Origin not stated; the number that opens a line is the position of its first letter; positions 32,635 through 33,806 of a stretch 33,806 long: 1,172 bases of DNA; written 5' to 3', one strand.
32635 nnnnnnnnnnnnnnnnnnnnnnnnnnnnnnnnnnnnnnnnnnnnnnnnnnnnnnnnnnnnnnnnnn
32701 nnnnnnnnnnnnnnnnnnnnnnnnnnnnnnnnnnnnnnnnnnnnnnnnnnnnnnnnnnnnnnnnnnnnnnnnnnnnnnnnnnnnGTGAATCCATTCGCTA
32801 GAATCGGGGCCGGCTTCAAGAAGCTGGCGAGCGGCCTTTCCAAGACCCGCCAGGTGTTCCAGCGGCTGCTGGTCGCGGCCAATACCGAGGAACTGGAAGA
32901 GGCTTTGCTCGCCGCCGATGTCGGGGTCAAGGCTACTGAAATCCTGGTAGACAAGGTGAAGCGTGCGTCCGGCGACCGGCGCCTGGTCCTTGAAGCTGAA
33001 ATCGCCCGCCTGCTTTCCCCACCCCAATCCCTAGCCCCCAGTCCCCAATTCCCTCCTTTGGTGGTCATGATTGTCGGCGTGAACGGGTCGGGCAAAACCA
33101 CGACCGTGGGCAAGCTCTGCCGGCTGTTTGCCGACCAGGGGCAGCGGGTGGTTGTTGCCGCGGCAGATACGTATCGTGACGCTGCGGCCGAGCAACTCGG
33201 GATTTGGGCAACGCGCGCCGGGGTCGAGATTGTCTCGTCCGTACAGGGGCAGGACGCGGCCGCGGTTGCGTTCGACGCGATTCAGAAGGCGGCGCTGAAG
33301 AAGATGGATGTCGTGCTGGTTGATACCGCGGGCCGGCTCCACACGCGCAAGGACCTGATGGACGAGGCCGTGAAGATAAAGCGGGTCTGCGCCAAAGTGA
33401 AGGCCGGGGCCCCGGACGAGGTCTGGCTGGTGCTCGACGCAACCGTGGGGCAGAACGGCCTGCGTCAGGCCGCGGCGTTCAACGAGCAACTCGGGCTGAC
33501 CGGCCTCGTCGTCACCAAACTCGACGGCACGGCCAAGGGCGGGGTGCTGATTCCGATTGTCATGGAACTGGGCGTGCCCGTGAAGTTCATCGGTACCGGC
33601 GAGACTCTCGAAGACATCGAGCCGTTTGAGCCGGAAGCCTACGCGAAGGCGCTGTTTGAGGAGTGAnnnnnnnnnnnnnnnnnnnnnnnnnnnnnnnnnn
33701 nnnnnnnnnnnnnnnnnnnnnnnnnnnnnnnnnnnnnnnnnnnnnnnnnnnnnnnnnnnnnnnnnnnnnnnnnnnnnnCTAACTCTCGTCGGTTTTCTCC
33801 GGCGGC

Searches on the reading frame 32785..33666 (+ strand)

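Call 73: search_protein_families(library=pfam, proteins=[window:32785-33666:+], max_evalue=0.0001)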
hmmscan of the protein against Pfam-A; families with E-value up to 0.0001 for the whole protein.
window:32785-33666:+ (293 aa): 7 families
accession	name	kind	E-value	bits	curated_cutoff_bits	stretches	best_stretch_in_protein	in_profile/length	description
PF00448.28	SRP54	-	8.2e-73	244.7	22.7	1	92-291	2-195/196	SRP54-type protein, GTPase domain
PF02881.24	SRP54_N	-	2.4e-08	34.5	22.4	1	11-67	5-61/75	SRP54-type protein, helical bundle domain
PF13604.12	AAA_30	-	3.5e-07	30.6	27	1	92-189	19-104/191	AAA domain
PF01656.29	CbiA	-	3.9e-07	30.5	25.4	1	101-266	9-105/125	CobQ/CobB/MinD/ParA nucleotide binding domain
PF06414.18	Zeta_toxin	-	4.4e-07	30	22.3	1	89-193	14-115/199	Zeta toxin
PF13671.12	AAA_33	-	1.9e-05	25.4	27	1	93-212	1-109/143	AAA domain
PF13191.12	AAA_16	-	2.2e-05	25.5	32.6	1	91-181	24-104/167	AAA ATPase domain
